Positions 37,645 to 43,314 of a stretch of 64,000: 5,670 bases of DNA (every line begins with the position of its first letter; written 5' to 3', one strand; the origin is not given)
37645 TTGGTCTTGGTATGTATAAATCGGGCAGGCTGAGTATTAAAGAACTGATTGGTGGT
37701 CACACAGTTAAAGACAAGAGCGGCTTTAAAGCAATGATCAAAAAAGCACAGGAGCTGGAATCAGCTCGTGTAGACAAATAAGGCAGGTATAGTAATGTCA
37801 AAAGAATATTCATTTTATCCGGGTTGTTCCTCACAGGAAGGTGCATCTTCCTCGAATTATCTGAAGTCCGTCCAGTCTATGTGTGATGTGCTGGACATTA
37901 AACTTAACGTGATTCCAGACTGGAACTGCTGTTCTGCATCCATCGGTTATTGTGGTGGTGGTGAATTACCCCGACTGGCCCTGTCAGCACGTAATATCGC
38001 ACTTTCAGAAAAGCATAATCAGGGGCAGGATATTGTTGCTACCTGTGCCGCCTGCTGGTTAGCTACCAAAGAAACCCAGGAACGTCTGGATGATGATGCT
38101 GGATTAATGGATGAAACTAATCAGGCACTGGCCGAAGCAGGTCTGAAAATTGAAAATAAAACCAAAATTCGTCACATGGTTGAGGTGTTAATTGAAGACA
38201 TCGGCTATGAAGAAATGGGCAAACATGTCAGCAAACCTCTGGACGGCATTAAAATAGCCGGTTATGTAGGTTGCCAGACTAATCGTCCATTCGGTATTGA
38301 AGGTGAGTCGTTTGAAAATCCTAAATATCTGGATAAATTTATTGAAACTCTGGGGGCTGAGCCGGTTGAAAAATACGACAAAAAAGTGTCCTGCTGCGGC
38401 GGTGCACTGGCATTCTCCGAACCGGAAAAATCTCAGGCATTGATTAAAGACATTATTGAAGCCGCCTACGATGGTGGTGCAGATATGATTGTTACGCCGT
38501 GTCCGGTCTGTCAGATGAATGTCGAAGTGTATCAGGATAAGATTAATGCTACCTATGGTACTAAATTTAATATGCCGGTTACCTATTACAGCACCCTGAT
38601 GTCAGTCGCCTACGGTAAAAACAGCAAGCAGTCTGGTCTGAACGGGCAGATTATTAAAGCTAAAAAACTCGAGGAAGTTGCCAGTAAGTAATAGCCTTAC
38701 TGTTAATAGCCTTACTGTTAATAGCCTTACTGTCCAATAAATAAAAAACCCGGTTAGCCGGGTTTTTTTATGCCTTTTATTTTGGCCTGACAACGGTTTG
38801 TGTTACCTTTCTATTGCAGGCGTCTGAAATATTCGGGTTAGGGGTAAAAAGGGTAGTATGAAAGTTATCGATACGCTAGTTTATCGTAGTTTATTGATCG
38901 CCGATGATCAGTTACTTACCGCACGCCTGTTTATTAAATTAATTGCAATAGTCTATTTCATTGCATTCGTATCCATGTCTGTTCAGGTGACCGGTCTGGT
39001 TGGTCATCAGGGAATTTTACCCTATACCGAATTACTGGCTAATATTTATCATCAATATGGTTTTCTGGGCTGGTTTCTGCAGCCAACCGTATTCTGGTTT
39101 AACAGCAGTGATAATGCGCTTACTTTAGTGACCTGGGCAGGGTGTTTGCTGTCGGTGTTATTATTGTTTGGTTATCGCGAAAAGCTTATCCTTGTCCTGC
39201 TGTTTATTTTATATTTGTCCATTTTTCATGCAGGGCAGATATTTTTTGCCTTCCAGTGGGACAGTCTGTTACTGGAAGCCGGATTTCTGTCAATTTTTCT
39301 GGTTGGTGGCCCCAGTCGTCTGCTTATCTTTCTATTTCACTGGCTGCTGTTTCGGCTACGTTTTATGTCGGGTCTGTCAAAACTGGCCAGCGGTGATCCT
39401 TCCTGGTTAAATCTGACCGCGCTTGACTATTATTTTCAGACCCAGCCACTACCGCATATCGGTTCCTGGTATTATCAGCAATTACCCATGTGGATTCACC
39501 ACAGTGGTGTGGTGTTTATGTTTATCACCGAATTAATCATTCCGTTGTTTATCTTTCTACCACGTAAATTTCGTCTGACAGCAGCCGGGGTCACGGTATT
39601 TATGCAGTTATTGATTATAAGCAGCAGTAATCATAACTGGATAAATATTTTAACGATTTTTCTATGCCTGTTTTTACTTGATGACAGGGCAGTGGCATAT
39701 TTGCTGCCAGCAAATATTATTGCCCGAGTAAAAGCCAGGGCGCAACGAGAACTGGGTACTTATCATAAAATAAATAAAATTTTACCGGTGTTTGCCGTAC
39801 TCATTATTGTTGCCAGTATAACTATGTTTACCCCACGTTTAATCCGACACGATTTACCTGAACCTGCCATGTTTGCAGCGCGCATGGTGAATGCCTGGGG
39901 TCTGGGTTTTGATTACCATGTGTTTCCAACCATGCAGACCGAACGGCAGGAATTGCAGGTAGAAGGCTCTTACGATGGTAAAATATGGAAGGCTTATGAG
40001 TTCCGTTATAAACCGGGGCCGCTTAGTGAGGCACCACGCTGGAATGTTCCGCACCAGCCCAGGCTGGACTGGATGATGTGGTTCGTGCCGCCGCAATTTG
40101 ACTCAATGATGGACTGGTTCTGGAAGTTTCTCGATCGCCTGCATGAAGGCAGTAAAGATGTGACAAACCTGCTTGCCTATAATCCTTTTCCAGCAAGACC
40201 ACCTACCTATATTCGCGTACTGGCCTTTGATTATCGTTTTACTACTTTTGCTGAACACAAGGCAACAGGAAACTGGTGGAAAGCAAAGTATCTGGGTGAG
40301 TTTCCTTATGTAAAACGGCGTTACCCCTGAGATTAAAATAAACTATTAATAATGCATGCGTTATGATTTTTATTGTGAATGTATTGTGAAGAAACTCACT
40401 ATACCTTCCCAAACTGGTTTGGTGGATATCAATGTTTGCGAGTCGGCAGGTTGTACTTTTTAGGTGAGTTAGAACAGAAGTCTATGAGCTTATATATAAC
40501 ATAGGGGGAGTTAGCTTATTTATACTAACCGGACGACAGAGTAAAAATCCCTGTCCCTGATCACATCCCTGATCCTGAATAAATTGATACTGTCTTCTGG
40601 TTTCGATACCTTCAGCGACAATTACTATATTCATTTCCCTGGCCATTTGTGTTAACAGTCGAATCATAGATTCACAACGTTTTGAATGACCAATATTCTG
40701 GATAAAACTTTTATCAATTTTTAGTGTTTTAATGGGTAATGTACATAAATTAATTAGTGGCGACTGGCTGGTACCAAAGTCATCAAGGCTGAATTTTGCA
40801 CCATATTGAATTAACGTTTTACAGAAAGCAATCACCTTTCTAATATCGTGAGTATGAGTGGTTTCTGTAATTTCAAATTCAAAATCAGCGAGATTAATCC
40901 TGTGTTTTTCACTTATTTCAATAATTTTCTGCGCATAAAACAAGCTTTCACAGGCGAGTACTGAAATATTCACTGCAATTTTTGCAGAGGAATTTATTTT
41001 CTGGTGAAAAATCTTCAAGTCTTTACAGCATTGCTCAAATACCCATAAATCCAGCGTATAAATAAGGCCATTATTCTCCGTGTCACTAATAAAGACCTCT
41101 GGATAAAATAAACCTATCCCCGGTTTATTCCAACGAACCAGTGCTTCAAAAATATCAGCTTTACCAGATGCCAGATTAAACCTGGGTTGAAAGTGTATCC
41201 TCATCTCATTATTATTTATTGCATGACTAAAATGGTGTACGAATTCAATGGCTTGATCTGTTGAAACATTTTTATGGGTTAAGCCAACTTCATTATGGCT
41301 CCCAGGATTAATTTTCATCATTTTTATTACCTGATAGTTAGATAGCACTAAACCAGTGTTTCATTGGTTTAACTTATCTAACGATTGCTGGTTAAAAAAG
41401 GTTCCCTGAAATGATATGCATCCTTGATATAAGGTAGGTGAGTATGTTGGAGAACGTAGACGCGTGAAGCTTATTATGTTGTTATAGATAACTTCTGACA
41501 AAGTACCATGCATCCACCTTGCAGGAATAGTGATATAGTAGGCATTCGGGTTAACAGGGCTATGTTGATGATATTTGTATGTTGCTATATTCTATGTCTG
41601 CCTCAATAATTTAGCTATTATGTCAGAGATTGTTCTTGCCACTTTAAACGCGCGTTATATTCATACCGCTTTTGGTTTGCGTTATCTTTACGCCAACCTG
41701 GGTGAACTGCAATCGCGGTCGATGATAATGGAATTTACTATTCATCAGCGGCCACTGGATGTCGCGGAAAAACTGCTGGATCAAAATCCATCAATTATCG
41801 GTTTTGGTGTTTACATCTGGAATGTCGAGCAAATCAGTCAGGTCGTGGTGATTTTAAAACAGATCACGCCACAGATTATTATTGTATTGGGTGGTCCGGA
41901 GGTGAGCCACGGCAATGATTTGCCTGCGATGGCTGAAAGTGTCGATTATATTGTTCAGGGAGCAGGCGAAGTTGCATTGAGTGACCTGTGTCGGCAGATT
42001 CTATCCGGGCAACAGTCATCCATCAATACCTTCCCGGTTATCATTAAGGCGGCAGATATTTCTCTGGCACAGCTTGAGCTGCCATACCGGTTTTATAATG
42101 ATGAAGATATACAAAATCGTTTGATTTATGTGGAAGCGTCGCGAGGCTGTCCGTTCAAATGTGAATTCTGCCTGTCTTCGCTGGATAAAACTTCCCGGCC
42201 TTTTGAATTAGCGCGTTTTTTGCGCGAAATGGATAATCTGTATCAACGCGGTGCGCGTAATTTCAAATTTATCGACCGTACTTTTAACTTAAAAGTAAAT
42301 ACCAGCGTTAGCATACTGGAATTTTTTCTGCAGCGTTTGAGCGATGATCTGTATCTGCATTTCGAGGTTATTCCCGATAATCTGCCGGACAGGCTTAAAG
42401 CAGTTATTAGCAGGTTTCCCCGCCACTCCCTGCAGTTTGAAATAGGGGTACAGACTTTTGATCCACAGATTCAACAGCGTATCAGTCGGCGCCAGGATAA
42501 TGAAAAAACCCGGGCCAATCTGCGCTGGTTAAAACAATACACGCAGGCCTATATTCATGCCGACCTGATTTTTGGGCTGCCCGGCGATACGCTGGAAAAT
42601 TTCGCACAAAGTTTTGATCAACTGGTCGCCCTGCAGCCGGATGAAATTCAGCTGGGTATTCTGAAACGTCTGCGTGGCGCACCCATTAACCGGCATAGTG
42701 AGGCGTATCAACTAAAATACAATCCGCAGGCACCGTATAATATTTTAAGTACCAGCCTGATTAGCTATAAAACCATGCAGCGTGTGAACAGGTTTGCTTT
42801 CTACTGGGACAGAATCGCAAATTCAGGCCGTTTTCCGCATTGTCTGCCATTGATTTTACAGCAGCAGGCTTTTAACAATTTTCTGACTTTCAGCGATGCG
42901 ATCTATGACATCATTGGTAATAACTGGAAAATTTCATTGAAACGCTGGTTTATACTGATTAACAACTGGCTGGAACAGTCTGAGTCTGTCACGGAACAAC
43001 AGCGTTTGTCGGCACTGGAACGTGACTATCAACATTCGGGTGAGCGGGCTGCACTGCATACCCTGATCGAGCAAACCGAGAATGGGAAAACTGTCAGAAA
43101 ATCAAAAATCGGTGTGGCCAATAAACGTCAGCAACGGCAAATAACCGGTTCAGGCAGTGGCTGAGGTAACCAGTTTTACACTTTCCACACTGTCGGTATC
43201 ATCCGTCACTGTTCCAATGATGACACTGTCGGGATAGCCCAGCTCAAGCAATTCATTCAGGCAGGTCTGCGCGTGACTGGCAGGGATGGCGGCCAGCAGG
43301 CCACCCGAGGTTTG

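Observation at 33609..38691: Stand-alone qmoA-qmoB-hdrC-hdrB-type operon in a gammaproteobacterial context, with no adjacent aprBA, sat or qmoC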

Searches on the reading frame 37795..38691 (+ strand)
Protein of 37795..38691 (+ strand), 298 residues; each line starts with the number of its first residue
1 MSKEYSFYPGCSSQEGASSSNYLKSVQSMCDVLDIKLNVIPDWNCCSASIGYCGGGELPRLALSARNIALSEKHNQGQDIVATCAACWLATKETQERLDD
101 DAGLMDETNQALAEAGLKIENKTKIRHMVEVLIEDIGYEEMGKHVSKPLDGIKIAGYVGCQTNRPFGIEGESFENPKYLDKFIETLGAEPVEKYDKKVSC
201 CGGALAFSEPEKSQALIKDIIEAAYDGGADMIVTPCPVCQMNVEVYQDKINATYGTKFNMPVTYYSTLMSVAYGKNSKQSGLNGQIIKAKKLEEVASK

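Call 4: search_protein_families(library=pfam, proteins=[window:37795-38691:+])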
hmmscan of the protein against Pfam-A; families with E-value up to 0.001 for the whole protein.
window:37795-38691:+ (298 aa): 1 family
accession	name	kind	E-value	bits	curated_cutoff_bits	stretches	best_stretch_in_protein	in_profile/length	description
PF02754.22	CCG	-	3.5e-19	69.1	20.6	2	156-243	3-84/85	Cysteine-rich domain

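Call 5: search_protein_families(library=ncbifam, proteins=[window:37795-38691:+], max_evalue=0.01)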
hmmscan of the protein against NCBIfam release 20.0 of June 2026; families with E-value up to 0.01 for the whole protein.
window:37795-38691:+ (298 aa): 7 families
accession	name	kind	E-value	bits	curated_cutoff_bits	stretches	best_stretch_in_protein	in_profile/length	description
NF042965.1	MFR_anch_SdhE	equivalog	1.4e-51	175.8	500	1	3-292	1-281/282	8-methylmenaquinol:fumarate reductase membrane anchor subunit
TIGR03288.1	CoB_CoM_SS_B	equivalog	8e-47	159.9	345.15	1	5-291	2-285/290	CoB--CoM heterodisulfide reductase subunit B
NF041780.1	hetero_SS_HdrB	equivalog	2.7e-28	99.2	450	1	26-278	25-286/304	ferredoxin:CoB-CoM heterodisulfide reductase subunit HdrB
NF045670.1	quin_L_LdhH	equivalog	5.7e-13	48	800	1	4-245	468-687/706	L-lactate dehydrogenase (quinone) large subunit LdhH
NF008369.0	PRK11168.1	equivalog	6.6e-08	31.8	278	1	3-245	167-382/401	anaerobic glycerol-3-phosphate dehydrogenase subunit C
NF004898.0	PRK06259.1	equivalog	3.3e-07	29.3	385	1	45-266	302-481/488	fumarate reductase (CoM/CoB) subunit TfrB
NF008434.0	PRK11274.1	equivalog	0.003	16.5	333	1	21-244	184-389/409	glycolate oxidase subunit GlcF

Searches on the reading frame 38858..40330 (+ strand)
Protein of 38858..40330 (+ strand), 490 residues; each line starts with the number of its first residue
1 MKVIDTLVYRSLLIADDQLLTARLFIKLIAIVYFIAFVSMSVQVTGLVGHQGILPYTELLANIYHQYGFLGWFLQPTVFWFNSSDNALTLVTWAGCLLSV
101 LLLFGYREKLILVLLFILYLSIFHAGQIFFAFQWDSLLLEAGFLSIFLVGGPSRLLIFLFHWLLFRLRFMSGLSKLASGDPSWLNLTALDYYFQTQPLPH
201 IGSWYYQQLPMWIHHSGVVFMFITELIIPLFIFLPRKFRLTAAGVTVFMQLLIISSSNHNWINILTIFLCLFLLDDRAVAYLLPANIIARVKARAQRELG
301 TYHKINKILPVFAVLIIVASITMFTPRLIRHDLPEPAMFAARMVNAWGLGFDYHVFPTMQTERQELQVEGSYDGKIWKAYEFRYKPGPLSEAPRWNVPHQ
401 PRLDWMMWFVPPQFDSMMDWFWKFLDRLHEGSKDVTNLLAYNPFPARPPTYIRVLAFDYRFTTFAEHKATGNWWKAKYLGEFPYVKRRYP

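Call 4: search_protein_families(library=pfam, proteins=[window:38858-40330:+])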
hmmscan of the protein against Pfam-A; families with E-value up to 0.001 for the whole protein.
window:38858-40330:+ (490 aa): 2 families
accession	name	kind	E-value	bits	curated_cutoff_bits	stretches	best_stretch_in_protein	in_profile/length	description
PF06762.20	LMF1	-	5.1e-50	170.2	27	1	131-280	2-162/163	Lipase maturation factor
PF25179.1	LMF1_C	-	1.4e-38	132.5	34.2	1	353-482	5-137/139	Lipase maturation factor C-terminal domain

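Call 5: search_protein_families(library=ncbifam, proteins=[window:38858-40330:+], max_evalue=0.01)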
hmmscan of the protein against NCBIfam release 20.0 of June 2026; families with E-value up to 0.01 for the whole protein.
window:38858-40330:+ (490 aa): 0 families

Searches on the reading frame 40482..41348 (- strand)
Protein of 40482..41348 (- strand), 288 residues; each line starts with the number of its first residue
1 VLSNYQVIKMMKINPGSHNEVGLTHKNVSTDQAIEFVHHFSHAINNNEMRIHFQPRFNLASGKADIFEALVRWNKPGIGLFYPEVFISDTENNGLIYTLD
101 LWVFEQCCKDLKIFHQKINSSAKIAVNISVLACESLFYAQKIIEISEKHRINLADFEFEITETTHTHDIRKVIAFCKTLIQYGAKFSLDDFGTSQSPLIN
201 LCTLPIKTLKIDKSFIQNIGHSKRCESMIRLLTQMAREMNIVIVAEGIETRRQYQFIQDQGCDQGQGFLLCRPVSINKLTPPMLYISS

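Call 4: search_protein_families(library=pfam, proteins=[window:40482-41348:-])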
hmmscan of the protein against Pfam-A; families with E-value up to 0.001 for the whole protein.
window:40482-41348:- (288 aa): 1 family
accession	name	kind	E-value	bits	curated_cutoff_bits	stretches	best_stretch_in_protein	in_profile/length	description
PF00563.25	EAL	-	7.5e-59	199.4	31.3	1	40-273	4-236/236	EAL domain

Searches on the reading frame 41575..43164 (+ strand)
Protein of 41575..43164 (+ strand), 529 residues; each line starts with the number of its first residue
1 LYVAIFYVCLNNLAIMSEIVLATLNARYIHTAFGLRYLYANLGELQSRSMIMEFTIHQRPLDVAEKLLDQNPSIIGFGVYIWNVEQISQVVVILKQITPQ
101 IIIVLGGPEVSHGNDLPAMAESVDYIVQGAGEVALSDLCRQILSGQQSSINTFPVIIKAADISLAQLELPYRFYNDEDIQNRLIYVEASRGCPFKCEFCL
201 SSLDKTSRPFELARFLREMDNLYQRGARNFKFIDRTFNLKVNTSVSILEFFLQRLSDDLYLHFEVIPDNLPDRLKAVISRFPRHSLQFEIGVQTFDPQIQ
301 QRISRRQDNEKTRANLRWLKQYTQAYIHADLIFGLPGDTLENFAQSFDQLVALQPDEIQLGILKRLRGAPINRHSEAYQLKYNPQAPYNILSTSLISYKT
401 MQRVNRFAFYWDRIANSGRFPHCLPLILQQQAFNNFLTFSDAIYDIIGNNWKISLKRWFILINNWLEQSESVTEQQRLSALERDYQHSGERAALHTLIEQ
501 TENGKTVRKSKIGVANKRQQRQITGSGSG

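Call 4: search_protein_families(library=pfam, proteins=[window:41575-43164:+])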
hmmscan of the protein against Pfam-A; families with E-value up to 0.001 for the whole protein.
window:41575-43164:+ (529 aa): 3 families
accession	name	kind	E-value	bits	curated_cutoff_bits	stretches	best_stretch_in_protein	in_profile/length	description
PF04055.27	Radical_SAM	-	6.2e-15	56.2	29.5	1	187-349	2-165/166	Radical SAM superfamily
PF02310.24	B12-binding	-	4e-13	49.7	32.1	1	22-138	4-120/121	B12 binding domain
PF13311.11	DUF4080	-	8.4e-12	46.1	22.9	1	376-521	1-148/188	Protein of unknown function (DUF4080)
